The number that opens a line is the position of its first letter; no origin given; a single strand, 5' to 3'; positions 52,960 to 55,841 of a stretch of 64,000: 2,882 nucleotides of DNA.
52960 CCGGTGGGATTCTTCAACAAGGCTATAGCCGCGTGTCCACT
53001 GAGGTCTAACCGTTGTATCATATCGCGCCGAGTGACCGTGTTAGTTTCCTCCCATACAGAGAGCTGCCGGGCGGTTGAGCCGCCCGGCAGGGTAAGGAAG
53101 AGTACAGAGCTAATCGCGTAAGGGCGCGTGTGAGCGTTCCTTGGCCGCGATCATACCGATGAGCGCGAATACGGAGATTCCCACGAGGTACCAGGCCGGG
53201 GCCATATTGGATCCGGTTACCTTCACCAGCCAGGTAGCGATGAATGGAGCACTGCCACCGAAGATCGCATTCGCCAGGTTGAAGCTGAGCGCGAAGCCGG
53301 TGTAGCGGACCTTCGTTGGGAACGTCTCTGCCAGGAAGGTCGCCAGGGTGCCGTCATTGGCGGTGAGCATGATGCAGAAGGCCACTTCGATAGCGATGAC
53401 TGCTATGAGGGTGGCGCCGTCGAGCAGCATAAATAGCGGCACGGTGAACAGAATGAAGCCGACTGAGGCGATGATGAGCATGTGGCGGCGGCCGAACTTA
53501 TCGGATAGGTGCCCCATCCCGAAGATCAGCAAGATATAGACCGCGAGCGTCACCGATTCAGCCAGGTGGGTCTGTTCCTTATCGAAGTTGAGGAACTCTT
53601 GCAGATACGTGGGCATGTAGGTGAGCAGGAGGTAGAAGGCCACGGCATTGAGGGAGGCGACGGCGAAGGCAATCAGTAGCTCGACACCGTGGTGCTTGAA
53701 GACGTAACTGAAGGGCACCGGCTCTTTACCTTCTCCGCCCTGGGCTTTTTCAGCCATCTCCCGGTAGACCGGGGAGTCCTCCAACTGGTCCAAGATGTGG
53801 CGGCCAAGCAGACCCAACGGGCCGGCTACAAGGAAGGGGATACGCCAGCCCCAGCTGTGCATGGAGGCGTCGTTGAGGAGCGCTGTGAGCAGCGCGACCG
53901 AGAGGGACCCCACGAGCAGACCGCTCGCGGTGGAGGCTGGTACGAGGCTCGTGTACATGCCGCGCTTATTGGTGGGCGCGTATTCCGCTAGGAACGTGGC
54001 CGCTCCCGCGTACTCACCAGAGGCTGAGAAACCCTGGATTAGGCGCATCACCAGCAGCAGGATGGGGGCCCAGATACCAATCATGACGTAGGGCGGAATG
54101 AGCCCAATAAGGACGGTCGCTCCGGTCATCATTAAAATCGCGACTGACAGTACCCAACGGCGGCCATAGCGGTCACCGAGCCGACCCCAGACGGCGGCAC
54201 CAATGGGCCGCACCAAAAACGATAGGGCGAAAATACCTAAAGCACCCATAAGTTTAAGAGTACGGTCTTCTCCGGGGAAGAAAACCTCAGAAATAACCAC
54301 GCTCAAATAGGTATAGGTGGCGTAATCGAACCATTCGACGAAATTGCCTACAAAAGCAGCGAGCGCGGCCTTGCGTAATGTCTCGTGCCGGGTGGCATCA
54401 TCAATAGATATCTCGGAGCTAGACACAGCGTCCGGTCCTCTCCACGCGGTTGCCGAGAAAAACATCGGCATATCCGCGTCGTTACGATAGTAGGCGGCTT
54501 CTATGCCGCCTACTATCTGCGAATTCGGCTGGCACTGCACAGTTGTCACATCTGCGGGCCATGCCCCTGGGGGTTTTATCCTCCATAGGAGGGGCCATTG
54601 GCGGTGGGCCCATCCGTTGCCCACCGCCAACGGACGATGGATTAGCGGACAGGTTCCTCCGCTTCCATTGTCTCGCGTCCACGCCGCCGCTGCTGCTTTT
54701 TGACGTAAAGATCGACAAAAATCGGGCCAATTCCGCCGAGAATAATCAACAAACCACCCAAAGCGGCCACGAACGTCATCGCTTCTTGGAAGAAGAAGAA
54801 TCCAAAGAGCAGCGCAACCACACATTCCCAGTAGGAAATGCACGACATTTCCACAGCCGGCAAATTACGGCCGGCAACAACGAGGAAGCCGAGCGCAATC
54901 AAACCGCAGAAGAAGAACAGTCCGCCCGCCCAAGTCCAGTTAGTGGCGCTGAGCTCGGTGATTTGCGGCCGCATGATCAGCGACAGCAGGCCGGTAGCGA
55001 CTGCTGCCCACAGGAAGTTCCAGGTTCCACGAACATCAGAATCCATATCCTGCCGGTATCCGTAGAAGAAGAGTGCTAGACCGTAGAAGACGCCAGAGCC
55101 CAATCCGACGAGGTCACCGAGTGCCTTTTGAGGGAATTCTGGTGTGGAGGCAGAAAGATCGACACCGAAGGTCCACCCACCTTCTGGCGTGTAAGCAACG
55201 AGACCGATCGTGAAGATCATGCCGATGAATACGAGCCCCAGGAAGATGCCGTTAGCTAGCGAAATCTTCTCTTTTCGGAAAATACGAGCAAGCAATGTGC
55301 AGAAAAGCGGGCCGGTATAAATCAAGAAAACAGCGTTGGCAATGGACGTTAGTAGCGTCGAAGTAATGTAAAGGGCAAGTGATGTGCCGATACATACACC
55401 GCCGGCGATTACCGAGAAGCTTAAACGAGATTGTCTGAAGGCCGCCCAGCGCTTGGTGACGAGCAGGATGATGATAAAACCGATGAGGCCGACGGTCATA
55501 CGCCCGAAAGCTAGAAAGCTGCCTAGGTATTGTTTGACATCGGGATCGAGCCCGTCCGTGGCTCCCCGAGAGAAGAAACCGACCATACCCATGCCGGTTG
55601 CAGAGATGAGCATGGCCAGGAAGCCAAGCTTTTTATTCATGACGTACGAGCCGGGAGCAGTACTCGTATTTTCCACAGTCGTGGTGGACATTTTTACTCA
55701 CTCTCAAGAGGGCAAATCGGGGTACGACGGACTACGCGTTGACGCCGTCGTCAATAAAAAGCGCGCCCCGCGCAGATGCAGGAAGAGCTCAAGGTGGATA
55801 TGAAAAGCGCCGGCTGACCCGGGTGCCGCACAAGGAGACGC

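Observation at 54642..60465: arcABC operon without arcD, followed by an AGAT-family amidinotransferase and DMT/MHS transporters: candidate guanidino-group shuttle coupled to the ADI pathway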

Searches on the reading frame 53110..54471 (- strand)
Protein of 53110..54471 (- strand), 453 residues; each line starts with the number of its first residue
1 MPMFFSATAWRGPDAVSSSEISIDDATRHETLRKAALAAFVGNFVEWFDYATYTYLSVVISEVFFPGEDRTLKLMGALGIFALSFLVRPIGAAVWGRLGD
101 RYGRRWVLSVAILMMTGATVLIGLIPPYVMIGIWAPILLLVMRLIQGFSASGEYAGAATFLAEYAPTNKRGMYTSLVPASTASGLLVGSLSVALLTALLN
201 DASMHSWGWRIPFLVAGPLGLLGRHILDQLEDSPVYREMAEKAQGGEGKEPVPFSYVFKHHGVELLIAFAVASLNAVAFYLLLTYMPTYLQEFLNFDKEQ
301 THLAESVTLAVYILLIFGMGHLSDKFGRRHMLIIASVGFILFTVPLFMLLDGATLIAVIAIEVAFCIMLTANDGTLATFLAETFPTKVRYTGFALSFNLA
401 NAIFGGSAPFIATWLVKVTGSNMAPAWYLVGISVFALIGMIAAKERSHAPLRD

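Call 4: search_protein_families(library=ncbifam, proteins=[window:53110-54471:-])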
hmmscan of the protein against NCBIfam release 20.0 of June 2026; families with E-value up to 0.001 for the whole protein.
window:53110-54471:- (453 aa): 32 families (the best 25 are shown)
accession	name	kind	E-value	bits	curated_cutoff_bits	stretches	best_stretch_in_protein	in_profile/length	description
TIGR00883.1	2A0106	subfamily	1.6e-118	396.3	443.45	1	42-436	1-399/400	metabolite/H+ symporter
NF007927.0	PRK10642.1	equivalog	1e-105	354.4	544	1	23-452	12-447/500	glycine betaine/L-proline transporter ProP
NF011656.1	PRK15075.1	subfamily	3.1e-79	266.8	445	1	34-443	7-411/419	tricarballylate/proton symporter TcuC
NF007710.0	PRK10406.1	subfamily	1.2e-73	248.6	550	1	34-441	22-421/432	MFS family transporter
NF007414.0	PRK09952.1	equivalog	1.7e-67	228.1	538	1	23-440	11-430/438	shikimate transporter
NF008963.0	PRK12307.1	equivalog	2.5e-22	79.6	637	1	32-428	16-393/426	MFS transporter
TIGR00891.1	2A0112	subfamily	5.6e-22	78.4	552.9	2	33-222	7-180/405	sialate:H+ symport family MFS transporter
NF003024.0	PRK03893.1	subfamily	9.1e-20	70.9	604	2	31-216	18-181/497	sialate:H+ symport family MFS transporter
TIGR00895.1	2A0115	subfamily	1.5e-19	70.3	418.55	2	24-221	7-182/398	aromatic acid/H+ symport family MFS transporter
TIGR00898.1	2A0119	subfamily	9.2e-15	54.4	550.75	1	43-188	98-231/506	cation transport protein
TIGR00893.1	2A0114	subfamily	1.6e-14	53.7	395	1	93-442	47-394/399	D-galactonate transporter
NF012174.0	tet_MFS_A_B_C_D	equivalog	1.5e-12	47.1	475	2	265-393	4-130/382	Tet(A)/Tet(B)/Tet(C) family tetracycline efflux MFS transporter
TIGR00887.1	2A0109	equivalog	6e-11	41.9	610.3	1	34-197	16-176/502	phosphate:H+ symporter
NF012188.1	tet_MFS_Y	exception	5.5e-10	38.9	820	2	64-206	33-159/391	tetracycline efflux MFS transporter Tet(Y)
NF052357.1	GlucTporGlcPStph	equivalog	8.4e-10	38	750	1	55-215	21-168/445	glucose transporter GlcP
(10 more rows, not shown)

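Call 5: search_protein_families(library=pfam, proteins=[window:53110-54471:-])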
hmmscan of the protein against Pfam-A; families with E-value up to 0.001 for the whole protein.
window:53110-54471:- (453 aa): 2 families
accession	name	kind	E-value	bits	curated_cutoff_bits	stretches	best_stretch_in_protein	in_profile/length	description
PF07690.21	MFS_1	-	1.1e-43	150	33.4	2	75-406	34-344/347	Major Facilitator Superfamily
PF00083.30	Sugar_tr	-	2.1e-36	126.2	22.3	2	36-239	3-200/452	Sugar (and other) transporter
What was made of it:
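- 53110..54426 (-): MHS-family (ProP-like) MFS metabolite:H+ symporter (438 aa). Proposed importer of the guanidino donor. TIGR00883 396 bits (below the cut-off of 443); ProP 354 bits; MFS_1 and Sugar_tr (calls 4, 5).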

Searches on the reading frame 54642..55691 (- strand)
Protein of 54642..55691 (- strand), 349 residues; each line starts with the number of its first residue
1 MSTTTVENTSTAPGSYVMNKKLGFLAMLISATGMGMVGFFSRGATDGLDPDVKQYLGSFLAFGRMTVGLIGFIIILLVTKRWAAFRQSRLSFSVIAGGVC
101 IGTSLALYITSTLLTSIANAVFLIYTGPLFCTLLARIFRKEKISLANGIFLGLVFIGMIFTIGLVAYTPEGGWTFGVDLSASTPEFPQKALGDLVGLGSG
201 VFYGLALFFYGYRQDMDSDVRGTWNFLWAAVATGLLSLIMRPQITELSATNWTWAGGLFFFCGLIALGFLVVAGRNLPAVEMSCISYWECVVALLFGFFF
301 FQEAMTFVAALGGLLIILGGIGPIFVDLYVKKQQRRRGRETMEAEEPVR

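Call 4: search_protein_families(library=ncbifam, proteins=[window:54642-55691:-])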
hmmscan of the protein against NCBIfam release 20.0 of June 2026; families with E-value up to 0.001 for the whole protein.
window:54642-55691:- (349 aa): 2 families
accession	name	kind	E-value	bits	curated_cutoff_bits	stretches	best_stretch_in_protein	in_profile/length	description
TIGR00950.1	2A78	equivalog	4.7e-15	55.7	230.2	2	179-319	116-262/264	carboxylate/amino acid/amine transporter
TIGR03340.1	phn_DUF6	hypoth_equivalog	0.00097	18.9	288.15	0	59-159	179-279/281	phosphonate utilization associated putative membrane protein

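Call 5: search_protein_families(library=pfam, proteins=[window:54642-55691:-])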
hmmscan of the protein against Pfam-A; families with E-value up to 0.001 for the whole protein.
window:54642-55691:- (349 aa): 1 family
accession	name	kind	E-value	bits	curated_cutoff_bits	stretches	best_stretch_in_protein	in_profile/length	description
PF00892.27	EamA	-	9.3e-22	78.2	28.2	2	22-162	2-134/135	EamA-like transporter family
